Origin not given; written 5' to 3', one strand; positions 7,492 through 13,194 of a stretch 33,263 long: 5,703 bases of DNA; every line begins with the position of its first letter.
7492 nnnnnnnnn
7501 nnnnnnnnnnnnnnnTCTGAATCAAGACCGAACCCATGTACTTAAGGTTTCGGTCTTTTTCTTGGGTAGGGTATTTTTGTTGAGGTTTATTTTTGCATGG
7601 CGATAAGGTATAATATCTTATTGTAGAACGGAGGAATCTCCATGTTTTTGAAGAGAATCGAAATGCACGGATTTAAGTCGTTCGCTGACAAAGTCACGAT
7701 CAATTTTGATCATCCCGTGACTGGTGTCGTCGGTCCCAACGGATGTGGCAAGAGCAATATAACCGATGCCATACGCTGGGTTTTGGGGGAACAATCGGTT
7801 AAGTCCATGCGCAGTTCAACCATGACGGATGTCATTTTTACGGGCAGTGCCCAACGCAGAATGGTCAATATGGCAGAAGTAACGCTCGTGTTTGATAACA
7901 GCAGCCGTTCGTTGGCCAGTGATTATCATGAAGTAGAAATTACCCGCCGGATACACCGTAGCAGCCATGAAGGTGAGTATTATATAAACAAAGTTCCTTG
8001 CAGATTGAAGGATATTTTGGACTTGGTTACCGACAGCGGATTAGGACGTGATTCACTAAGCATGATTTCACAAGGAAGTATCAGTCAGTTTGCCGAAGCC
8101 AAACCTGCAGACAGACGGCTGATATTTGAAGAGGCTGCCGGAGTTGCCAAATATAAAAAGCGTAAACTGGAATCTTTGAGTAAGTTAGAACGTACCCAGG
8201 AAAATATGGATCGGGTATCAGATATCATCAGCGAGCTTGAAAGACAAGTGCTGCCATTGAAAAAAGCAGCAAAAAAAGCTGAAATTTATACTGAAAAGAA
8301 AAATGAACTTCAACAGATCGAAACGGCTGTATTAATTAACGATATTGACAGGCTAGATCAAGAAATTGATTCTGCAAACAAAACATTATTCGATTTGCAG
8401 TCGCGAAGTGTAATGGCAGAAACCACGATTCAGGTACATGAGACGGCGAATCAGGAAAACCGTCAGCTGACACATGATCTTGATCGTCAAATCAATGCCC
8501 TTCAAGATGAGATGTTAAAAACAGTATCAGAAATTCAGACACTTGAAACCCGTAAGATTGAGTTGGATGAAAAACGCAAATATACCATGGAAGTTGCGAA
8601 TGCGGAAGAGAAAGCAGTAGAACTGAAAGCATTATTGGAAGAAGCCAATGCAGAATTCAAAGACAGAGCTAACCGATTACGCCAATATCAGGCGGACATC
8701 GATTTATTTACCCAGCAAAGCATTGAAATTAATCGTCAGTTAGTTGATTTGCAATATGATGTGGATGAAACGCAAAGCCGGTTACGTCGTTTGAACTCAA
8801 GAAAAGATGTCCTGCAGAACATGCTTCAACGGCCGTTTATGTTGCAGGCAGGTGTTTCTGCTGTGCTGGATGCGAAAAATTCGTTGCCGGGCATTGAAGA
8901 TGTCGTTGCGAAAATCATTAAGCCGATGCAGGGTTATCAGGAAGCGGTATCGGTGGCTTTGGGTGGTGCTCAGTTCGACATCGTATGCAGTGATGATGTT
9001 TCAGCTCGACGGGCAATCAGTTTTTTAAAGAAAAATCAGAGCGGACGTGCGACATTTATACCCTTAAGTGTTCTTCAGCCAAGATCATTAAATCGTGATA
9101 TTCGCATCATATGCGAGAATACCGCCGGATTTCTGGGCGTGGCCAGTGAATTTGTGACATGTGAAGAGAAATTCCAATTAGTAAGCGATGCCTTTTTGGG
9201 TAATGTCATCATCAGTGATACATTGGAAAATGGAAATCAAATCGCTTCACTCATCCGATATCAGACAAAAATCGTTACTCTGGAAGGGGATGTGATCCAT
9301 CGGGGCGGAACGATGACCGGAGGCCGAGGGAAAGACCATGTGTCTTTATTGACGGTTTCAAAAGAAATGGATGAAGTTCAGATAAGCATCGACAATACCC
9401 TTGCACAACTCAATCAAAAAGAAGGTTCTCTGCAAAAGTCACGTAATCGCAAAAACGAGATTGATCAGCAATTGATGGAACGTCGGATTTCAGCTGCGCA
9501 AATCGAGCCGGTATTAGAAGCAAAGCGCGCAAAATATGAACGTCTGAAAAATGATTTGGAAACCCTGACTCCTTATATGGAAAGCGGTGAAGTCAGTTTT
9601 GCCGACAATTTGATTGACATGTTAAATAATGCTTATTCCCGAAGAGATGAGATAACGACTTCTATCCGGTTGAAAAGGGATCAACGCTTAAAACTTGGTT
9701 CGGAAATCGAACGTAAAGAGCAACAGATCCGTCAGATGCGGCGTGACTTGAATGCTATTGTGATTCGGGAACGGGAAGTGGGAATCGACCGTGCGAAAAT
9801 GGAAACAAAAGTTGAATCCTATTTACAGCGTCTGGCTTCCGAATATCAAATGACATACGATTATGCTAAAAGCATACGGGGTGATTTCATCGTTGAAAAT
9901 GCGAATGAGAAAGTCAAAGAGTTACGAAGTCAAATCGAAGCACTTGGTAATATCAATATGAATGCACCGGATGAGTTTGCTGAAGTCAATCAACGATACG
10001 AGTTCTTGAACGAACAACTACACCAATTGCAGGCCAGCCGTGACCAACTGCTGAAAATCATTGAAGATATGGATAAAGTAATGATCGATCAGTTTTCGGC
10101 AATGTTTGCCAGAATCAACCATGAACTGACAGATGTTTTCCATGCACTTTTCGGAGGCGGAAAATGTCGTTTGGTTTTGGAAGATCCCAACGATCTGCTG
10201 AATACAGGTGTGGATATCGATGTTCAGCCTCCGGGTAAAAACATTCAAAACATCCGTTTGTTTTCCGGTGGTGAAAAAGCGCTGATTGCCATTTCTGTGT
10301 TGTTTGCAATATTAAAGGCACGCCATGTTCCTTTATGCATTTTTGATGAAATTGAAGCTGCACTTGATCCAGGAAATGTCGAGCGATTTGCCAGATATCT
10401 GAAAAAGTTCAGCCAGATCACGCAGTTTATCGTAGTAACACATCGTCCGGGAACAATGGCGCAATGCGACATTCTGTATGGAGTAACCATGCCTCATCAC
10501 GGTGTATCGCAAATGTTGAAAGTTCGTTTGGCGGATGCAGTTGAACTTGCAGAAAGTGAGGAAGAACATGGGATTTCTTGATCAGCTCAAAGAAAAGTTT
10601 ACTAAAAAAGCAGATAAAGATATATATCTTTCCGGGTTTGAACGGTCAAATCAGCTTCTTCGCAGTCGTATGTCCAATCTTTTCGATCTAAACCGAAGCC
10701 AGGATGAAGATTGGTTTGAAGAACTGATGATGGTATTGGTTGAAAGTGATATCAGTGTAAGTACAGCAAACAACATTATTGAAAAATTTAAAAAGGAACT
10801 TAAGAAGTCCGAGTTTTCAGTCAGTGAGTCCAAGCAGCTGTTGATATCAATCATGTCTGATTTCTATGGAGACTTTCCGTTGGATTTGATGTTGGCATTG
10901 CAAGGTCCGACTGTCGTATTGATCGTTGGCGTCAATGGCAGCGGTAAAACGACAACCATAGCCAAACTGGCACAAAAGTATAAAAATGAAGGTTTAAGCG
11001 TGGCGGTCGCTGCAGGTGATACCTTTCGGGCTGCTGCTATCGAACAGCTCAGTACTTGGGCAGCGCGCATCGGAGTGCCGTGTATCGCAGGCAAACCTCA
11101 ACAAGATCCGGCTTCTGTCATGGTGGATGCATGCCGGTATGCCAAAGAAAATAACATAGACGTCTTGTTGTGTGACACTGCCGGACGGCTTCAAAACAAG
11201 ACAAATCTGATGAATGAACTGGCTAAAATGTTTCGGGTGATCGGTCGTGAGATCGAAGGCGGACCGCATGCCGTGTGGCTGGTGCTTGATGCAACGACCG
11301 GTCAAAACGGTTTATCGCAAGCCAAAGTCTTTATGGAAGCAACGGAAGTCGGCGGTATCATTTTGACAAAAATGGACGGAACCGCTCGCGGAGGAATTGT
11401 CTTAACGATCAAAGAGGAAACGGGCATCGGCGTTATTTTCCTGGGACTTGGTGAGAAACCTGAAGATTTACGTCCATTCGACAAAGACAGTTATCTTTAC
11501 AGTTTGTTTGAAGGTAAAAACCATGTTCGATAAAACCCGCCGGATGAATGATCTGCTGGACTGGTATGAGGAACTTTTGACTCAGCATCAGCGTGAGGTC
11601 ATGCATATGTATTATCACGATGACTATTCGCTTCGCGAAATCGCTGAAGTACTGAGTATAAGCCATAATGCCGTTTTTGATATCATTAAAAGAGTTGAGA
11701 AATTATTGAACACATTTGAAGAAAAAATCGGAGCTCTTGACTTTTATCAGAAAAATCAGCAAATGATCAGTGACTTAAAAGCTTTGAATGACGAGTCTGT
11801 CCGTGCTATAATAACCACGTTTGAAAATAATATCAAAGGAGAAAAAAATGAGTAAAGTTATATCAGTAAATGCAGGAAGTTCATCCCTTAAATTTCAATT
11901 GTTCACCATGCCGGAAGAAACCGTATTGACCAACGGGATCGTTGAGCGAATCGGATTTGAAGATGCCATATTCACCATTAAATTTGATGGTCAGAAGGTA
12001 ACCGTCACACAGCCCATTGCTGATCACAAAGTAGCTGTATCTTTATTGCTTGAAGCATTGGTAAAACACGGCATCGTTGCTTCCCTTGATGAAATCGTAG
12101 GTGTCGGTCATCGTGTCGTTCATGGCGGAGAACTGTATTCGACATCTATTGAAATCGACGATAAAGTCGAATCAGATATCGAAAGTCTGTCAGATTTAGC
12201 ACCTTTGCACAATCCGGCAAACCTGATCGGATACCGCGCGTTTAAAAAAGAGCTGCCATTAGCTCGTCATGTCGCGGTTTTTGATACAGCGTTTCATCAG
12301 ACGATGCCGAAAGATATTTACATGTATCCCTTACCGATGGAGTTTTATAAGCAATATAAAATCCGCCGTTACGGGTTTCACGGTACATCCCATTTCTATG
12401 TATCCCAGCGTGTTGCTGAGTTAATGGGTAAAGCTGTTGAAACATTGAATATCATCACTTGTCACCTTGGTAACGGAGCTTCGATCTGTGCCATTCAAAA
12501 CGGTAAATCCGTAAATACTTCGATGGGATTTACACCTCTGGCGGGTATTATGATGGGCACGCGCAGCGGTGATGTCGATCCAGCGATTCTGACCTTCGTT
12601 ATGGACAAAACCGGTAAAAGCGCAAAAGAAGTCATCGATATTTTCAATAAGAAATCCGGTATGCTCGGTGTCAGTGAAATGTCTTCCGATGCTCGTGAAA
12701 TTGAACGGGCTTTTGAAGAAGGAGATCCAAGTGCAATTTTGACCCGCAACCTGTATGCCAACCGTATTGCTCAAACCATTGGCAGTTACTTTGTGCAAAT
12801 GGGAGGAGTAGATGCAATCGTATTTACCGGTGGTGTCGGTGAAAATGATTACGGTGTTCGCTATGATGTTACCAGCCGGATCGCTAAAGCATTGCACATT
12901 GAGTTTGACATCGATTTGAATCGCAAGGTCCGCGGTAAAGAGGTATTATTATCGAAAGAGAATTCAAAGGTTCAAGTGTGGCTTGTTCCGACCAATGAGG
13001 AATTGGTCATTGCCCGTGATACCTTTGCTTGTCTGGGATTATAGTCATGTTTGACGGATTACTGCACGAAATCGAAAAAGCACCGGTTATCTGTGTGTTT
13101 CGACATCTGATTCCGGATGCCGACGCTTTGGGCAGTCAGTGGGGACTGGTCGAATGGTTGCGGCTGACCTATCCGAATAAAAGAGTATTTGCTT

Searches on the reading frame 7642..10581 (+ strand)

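Call 28: search_protein_families(library=pfam, proteins=[window:7642-10581:+], max_evalue=0.00001)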
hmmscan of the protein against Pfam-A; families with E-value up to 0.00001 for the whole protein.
window:7642-10581:+ (979 aa): 5 families
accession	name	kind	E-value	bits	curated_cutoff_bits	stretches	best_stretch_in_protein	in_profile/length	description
PF02463.25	SMC_N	-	2e-67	227.3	40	2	2-140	1-138/220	RecF/RecN/SMC N terminal domain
PF06470.18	SMC_hinge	-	4.9e-25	88.6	22.5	1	416-535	2-116/116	SMC proteins Flexible Hinge Domain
PF13476.12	AAA_23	-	3.8e-23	83.6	27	1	5-227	1-197/201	AAA domain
PF13304.12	AAA_21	-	2.3e-18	67.7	27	1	729-939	127-303/304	AAA domain, putative AbiEii toxin, Type IV TA system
PF13175.12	AAA_15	-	1.7e-14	54.7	32.1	1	1-365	1-300/374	AAA ATPase domain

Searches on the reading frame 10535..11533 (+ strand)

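Call 28: search_protein_families(library=pfam, proteins=[window:10535-11533:+], max_evalue=0.00001)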
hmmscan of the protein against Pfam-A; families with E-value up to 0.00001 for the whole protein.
window:10535-11533:+ (332 aa): 5 families
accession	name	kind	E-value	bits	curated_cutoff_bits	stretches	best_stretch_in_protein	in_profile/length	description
PF00448.28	SRP54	-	8.1e-75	251.2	22.7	1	125-325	1-195/196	SRP54-type protein, GTPase domain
PF02881.24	SRP54_N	-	1.5e-08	35.1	22.4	1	43-107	2-71/75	SRP54-type protein, helical bundle domain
PF13401.12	AAA_22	-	2.6e-07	31.4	27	1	124-239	4-111/130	AAA domain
PF13207.12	AAA_17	-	1.9e-06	28.6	27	0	131-171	1-37/136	AAA domain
PF06414.18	Zeta_toxin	-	3.7e-06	26.9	22.3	1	124-228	15-116/199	Zeta toxin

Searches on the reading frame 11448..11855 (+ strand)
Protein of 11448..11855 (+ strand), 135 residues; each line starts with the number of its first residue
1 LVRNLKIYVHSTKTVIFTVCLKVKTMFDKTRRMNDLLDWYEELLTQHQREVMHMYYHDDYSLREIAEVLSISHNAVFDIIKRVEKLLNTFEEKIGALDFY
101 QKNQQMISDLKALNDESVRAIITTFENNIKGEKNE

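Call 45: search_protein_families(library=pfam, proteins=[window:11448-11855:+], max_evalue=0.001)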
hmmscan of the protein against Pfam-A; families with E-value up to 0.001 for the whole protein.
window:11448-11855:+ (135 aa): 5 families
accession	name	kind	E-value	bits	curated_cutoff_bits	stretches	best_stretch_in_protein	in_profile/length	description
PF04297.20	UPF0122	-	1.6e-26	93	22.7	1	28-116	2-90/101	Putative helix-turn-helix protein, YlxM / p13 like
PF04545.22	Sigma70_r4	-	1.6e-07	31.1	24.1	1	44-82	5-43/50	Sigma-70, region 4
PF08281.18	Sigma70_r4_2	-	8.8e-06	25.7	25.7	1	44-81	11-48/54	Sigma-70, region 4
PF05043.19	Mga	-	0.00013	22.9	21.1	0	53-94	24-65/87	Mga helix-turn-helix domain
PF13936.12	HTH_38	-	0.00033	20.8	27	0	44-76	5-37/44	Helix-turn-helix domain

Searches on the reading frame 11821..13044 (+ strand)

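Call 28: search_protein_families(library=pfam, proteins=[window:11821-13044:+], max_evalue=0.00001)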
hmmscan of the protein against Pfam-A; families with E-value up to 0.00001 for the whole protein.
window:11821-13044:+ (407 aa): 1 family
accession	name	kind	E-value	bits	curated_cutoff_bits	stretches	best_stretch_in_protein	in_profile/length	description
PF00871.23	Acetate_kinase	-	2.2e-153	511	22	1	12-399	1-392/392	Acetokinase family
